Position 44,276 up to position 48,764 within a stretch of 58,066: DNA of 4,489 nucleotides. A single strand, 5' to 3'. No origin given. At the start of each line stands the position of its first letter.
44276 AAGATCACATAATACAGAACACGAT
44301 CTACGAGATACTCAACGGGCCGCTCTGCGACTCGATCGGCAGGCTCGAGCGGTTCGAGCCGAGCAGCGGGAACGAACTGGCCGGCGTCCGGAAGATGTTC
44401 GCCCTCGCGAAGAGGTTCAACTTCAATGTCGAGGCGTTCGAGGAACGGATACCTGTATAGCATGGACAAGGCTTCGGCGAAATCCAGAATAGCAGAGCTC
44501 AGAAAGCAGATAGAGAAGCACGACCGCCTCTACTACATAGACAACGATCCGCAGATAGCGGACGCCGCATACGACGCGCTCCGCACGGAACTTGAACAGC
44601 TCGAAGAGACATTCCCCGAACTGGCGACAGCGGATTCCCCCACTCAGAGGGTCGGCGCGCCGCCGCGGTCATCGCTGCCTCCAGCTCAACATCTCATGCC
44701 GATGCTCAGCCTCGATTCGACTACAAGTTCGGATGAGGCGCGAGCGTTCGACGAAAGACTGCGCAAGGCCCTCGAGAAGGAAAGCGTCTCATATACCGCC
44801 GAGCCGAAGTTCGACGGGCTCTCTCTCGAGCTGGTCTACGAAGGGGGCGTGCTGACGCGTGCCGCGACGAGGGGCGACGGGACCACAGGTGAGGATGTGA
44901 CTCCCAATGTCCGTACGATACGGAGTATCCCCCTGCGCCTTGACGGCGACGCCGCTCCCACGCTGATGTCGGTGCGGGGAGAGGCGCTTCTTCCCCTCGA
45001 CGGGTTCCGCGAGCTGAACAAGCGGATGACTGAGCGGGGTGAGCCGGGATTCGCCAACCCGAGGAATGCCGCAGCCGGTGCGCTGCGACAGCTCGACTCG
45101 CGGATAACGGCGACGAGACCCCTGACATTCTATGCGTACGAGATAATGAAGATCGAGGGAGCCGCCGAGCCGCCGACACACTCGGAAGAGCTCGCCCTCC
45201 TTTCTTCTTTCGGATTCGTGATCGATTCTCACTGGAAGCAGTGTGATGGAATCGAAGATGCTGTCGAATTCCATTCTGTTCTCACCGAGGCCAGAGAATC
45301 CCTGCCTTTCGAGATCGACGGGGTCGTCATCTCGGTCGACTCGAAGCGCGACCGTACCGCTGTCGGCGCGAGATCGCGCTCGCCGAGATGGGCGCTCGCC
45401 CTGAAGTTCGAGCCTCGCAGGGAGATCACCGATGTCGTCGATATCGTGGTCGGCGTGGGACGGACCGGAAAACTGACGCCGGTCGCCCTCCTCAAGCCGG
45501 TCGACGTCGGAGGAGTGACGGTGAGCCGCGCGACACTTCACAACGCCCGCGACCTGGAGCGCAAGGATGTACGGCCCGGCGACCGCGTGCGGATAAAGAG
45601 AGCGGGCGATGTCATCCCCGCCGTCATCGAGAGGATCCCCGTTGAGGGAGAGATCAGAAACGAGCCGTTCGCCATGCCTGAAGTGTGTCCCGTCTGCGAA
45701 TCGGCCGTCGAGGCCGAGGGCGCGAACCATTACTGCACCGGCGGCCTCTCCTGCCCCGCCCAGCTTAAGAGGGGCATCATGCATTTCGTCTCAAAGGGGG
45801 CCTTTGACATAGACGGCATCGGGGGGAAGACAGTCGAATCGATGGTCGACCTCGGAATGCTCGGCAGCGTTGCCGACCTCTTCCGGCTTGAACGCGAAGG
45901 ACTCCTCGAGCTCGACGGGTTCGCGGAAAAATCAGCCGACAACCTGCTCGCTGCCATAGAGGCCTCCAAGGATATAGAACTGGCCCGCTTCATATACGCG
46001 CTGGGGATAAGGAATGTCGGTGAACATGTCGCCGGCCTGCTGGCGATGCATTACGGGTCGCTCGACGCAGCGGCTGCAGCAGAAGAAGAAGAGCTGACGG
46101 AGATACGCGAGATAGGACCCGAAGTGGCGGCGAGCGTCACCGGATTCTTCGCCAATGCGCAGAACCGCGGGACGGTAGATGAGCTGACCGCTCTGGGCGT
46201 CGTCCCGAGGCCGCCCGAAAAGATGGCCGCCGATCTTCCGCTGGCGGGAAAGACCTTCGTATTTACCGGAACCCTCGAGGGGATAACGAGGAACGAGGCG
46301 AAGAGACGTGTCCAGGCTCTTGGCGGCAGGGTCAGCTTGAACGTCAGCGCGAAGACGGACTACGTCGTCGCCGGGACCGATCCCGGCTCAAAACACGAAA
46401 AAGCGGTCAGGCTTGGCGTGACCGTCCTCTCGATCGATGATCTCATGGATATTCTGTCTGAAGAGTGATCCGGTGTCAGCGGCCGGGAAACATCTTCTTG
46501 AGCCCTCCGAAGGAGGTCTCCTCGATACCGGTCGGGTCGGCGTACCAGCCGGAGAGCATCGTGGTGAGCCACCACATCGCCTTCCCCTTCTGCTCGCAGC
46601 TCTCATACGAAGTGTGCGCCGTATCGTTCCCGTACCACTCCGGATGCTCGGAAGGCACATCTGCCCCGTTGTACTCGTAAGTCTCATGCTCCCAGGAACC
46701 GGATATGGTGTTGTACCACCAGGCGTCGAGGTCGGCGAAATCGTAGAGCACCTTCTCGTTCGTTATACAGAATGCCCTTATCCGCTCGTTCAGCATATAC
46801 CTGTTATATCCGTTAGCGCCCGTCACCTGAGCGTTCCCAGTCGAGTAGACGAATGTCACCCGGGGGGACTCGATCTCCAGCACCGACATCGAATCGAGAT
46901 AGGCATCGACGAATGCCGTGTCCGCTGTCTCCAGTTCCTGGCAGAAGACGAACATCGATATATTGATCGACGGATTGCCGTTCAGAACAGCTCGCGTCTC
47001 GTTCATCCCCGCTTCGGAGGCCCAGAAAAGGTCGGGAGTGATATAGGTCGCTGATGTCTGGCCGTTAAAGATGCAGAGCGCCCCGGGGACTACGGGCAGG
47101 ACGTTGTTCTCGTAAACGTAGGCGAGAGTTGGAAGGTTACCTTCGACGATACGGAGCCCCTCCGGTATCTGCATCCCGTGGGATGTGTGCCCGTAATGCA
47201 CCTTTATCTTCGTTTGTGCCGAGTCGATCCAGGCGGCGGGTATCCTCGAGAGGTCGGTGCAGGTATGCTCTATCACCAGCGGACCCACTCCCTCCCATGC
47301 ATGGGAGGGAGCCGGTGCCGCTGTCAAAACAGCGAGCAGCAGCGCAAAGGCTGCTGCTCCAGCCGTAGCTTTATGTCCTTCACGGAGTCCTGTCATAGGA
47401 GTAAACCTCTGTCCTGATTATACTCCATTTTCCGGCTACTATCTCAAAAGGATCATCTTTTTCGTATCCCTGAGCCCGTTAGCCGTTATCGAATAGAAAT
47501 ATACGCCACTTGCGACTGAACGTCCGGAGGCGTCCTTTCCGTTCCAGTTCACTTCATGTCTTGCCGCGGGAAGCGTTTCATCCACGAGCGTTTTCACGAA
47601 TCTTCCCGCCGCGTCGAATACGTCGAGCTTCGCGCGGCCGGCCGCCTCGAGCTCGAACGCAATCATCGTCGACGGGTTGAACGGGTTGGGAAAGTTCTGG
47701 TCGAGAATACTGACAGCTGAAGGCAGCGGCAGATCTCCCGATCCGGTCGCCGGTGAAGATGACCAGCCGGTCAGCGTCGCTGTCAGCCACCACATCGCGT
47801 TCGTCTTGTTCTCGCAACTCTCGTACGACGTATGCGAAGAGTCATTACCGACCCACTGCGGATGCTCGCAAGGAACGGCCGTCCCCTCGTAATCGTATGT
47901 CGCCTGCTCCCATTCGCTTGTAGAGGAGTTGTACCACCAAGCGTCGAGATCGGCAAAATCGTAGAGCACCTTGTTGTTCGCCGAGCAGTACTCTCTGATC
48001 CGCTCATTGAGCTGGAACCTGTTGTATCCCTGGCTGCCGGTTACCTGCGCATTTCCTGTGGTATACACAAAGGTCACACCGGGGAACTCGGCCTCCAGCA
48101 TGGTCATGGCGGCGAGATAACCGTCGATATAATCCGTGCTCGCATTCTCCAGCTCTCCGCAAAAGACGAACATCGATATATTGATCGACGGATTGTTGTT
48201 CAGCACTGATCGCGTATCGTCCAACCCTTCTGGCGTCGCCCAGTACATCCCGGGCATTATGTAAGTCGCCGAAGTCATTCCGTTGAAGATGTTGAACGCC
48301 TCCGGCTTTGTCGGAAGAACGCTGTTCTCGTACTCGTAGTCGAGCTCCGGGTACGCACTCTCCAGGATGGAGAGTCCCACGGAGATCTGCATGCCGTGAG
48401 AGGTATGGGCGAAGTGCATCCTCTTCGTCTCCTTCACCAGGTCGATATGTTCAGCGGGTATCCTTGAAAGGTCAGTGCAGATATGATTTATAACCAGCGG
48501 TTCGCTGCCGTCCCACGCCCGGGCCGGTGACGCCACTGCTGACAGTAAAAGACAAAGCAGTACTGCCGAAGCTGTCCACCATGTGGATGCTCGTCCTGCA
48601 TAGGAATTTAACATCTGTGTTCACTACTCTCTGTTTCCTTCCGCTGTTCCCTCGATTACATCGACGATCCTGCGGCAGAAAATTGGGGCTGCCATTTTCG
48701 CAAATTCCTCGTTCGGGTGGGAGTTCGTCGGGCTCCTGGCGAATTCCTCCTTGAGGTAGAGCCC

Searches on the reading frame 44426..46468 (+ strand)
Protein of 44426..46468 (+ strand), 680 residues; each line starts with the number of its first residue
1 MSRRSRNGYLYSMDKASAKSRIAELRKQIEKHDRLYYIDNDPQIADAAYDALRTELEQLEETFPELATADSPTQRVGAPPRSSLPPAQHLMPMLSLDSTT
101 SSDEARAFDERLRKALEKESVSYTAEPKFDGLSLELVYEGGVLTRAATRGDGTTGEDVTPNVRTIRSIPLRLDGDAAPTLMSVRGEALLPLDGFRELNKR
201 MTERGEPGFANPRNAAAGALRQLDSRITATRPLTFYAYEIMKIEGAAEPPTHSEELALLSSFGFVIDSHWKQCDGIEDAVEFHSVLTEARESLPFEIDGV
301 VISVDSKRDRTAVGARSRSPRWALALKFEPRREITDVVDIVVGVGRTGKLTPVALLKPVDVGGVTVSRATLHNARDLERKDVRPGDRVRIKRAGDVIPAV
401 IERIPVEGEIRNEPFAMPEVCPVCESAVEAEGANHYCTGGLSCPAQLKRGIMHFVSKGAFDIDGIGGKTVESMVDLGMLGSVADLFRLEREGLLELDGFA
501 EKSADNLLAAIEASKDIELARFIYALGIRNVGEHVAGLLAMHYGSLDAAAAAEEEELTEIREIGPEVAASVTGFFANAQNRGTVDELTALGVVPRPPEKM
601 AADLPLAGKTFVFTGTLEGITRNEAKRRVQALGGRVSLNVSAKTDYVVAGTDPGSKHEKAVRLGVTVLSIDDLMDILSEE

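Call 15: search_protein_families(library=pfam, proteins=[window:44426-46468:+], max_evalue=0.001)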
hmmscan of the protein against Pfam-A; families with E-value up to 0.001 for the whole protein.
window:44426-46468:+ (680 aa): 8 families
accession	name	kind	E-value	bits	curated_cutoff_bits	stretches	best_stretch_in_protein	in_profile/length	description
PF01653.23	DNA_ligase_aden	-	2.4e-83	280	27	1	83-330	3-252/253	NAD-dependent DNA ligase adenylation domain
PF03120.22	DNA_ligase_OB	-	3.6e-28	97.7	32.9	1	335-405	2-72/79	NAD-dependent DNA ligase OB-fold domain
PF12826.13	HHH_2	-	3.2e-23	82.1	27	1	521-583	1-63/64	Helix-hairpin-helix motif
PF00533.33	BRCT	-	1.6e-14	54.3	21.3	1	604-676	4-77/78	BRCA1 C Terminus (BRCT) domain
PF14520.12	HHH_5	-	2.6e-11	44.2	27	1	461-511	6-55/57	Helix-hairpin-helix domain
PF22745.1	Nlig-Ia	-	1.7e-06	29.1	27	1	19-67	3-51/92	DNA ligase-like, N-terminal NAD+-binding domain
PF03119.21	DNA_ligase_ZBD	-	4.3e-05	23.7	25.8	1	421-445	2-27/27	NAD-dependent DNA ligase C4 zinc finger domain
PF12738.14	PTCB-BRCT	-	6.4e-05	23.3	22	1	621-670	12-61/63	twin BRCT domain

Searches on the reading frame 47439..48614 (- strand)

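Call 46: search_protein_families(library=pfam, proteins=[window:47439-48614:-], max_evalue=0.0001)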
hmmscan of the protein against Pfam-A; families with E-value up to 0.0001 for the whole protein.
window:47439-48614:- (391 aa): 2 families
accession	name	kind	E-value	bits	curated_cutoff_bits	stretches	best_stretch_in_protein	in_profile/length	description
PF13860.13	FlgD_ig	-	2.3e-10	40.7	27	1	322-379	19-76/79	FlgD Ig-like domain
PF18962.6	Por_Secre_tail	-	2.3e-05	25.1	27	1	308-388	2-74/75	Secretion system C-terminal sorting domain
